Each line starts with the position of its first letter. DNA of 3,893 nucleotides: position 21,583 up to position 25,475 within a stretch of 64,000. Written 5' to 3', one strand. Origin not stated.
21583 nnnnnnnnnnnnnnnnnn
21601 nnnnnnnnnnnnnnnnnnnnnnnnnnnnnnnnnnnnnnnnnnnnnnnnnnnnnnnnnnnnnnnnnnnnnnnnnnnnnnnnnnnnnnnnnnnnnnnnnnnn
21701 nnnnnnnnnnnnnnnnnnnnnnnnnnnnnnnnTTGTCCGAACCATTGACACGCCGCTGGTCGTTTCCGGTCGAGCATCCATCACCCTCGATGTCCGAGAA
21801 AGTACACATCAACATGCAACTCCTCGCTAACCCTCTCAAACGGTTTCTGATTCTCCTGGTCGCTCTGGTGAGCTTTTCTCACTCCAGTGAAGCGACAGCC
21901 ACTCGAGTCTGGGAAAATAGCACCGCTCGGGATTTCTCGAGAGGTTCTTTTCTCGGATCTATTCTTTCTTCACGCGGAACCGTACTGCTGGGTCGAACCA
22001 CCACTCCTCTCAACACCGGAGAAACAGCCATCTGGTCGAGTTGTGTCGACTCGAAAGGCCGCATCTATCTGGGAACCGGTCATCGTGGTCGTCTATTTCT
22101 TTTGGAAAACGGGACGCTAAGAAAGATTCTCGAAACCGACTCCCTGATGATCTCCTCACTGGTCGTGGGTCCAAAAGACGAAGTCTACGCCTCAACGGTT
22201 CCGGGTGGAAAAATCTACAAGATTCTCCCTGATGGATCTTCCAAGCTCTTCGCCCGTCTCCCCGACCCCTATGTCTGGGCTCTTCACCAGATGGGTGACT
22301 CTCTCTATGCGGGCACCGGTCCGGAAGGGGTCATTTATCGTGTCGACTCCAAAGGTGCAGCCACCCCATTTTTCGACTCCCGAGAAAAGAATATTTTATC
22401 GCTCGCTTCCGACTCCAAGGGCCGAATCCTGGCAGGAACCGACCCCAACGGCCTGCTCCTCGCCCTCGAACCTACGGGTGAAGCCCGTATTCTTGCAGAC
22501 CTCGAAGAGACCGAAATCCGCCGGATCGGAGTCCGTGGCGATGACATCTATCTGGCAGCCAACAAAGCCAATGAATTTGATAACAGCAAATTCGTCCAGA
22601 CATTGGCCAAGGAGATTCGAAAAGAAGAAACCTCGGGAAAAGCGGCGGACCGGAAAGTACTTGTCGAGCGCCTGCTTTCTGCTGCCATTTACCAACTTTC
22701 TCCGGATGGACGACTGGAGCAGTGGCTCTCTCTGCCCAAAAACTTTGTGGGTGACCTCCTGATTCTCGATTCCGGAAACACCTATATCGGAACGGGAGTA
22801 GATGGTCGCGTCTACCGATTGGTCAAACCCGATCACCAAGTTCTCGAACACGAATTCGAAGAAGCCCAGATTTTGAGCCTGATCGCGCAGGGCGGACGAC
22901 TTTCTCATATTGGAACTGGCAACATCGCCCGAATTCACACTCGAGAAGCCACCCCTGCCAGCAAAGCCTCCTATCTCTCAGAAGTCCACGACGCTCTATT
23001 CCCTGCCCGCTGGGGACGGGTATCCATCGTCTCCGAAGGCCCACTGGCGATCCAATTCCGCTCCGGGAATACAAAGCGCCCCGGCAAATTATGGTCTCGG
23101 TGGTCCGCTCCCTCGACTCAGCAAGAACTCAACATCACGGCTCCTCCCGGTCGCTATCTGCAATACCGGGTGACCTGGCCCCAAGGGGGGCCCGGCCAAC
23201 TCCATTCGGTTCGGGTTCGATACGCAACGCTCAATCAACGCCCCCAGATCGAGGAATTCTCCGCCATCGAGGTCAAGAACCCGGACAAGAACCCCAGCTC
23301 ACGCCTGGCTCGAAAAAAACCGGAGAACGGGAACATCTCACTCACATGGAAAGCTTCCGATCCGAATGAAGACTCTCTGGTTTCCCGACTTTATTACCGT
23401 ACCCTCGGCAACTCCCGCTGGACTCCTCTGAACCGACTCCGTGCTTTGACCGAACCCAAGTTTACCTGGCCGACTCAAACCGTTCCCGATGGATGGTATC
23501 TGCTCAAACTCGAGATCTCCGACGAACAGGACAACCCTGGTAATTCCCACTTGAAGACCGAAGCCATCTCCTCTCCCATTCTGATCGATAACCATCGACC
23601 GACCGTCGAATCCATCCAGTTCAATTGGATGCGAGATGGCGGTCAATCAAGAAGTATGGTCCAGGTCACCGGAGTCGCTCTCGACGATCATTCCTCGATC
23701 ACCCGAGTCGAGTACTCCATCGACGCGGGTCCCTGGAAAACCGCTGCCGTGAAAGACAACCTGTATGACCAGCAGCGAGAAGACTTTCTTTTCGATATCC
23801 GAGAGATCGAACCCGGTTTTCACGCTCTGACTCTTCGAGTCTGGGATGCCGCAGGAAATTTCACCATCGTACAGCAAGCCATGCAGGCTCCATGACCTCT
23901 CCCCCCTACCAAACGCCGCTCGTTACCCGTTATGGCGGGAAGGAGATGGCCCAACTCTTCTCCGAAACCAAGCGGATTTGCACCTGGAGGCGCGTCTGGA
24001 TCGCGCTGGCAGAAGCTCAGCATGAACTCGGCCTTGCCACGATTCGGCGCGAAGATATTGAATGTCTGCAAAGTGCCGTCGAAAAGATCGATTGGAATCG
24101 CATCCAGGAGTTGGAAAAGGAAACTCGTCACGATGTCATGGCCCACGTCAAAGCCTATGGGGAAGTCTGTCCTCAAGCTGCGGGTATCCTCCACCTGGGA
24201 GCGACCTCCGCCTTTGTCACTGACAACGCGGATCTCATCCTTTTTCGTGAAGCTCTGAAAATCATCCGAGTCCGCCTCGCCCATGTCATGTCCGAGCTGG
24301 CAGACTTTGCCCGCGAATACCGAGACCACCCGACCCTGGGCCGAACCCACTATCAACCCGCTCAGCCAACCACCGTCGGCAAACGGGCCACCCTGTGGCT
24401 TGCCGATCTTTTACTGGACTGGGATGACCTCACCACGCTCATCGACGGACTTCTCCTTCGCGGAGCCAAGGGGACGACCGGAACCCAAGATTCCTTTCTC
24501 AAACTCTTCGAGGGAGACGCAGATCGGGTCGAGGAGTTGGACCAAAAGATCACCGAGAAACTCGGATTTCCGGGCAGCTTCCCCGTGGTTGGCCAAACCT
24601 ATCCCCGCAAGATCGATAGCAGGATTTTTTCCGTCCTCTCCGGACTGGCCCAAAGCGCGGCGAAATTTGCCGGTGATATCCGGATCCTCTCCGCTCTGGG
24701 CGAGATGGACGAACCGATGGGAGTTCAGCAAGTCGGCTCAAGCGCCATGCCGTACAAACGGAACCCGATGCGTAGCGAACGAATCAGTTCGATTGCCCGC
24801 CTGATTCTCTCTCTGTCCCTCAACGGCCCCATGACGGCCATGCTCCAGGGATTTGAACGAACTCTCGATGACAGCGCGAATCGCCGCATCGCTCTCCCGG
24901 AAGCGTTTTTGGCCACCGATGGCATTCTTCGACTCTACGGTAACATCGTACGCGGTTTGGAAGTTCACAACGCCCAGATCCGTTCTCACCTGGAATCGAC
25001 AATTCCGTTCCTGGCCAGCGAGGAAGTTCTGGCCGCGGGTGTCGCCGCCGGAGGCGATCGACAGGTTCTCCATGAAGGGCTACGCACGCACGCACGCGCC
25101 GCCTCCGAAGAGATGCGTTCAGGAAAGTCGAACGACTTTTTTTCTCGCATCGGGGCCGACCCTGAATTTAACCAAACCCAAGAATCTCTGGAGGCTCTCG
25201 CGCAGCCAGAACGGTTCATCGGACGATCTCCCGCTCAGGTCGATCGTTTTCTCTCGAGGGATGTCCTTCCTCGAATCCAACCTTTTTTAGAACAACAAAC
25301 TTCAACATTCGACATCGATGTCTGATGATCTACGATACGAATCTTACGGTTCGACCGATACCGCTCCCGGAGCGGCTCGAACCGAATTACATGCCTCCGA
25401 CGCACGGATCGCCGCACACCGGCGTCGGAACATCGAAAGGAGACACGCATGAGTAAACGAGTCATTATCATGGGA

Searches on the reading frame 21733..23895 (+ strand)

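Call 7: search_protein_families(library=pfam, proteins=[window:21733-23895:+], max_evalue=0.01)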
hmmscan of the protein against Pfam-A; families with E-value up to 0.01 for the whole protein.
window:21733-23895:+ (720 aa): 2 families
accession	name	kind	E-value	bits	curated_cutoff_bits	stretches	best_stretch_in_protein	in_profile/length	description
PF07494.17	Reg_prop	-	2e-06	27.8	20.4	0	99-116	6-23/24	Two component regulator propeller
PF17957.7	Big_7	-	0.00065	20.7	24.1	0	641-670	18-46/70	Bacterial Ig domain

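Call 8: search_protein_families(library=ncbifam, proteins=[window:21733-23895:+], max_evalue=0.01)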
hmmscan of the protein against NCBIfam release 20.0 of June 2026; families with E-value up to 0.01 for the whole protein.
window:21733-23895:+ (720 aa): 3 families
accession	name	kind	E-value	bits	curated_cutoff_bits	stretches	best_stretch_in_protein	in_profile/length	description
NF047446.1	barrel_OmpL47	domain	0.00038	20.9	40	0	644-670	6-32/68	OmpL47-type beta-barrel domain-containing protein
NF052247.1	SorT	equivalog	0.0015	17.4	570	1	639-711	289-362/387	SorT family sulfite dehydrogenase catalytic subunit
NF052245.1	SorA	equivalog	0.002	16.9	600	1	639-714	301-376/396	SorA family sulfite dehydrogenase catalytic subunit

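Call 47: search_protein_families(library=padloc, proteins=[window:21733-23895:+], max_evalue=0.001)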
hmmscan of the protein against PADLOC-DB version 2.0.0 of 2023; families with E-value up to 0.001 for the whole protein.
window:21733-23895:+ (720 aa): 0 families

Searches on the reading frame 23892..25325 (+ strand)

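Call 7: search_protein_families(library=pfam, proteins=[window:23892-25325:+], max_evalue=0.01)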
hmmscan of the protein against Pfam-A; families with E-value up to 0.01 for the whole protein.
window:23892-25325:+ (477 aa): 2 families
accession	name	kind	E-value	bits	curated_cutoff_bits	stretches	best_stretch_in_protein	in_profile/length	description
PF00206.25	Lyase_1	-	3e-27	96.3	27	1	25-303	20-308/312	Lyase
PF10397.14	ADSL_C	-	1.1e-17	64.6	32.7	1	372-453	1-79/79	Adenylosuccinate lyase C-terminus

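Call 8: search_protein_families(library=ncbifam, proteins=[window:23892-25325:+], max_evalue=0.01)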
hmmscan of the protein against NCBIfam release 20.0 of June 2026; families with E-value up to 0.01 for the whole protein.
window:23892-25325:+ (477 aa): 15 families
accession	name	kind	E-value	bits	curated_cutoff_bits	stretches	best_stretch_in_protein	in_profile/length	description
TIGR00928.1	purB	equivalog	5.7e-115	384.5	326.2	1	11-453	2-435/436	adenylosuccinate lyase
NF006500.1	PRK08937.2-4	subfamily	5.6e-46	157.2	626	1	13-456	13-445/448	adenylosuccinate lyase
NF052536.2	CoM_syn_XcbD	exception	1.9e-45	155.4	600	1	15-453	15-442/443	3-sulfopropionylcysteine synthase XcbD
NF006554.0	PRK09053.1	equivalog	2.1e-39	135.6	595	1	14-455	13-446/453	3-carboxy-cis,cis-muconate cycloisomerase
TIGR02426.1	protocat_pcaB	equivalog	1.2e-36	126.3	355.75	1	14-355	6-337/338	3-carboxy-cis,cis-muconate cycloisomerase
NF052556.1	NtrsucLyaStm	equivalog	5e-32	111.4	650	1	38-454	46-464/466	nitrosuccinate lyase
NF004631.0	PRK05975.1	equivalog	5.1e-26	91.5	371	1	3-348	3-337/352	3-carboxy-cis,cis-muconate cycloisomerase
NF006764.0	PRK09285.1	equivalog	1.5e-25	89.5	446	1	18-379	22-389/456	adenylosuccinate lyase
NF008909.0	PRK12273.1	subfamily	1e-08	34.5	510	1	123-316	160-353/474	aspartate ammonia-lyase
TIGR00979.1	fumC_II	equivalog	7.8e-08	31.5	664.75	1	128-370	160-402/458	class II fumarate hydratase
NF002563.0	PRK02186.1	subfamily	1.3e-05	23.7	625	1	92-370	502-771/890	argininosuccinate lyase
TIGR00838.1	argH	equivalog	0.0002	20.5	279.5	1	52-178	49-179/455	argininosuccinate lyase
NF052535.1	CoM_syn_XcbC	exception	0.00041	19.2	575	1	94-305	99-301/495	2-phosphosulfolactate phosphatase XcbC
TIGR00839.1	aspA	equivalog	0.00069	18.7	681.2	1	128-302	160-334/468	aspartate ammonia-lyase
NF009089.0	PRK12425.1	equivalog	0.0016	17.3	840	1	130-370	163-403/464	class II fumarate hydratase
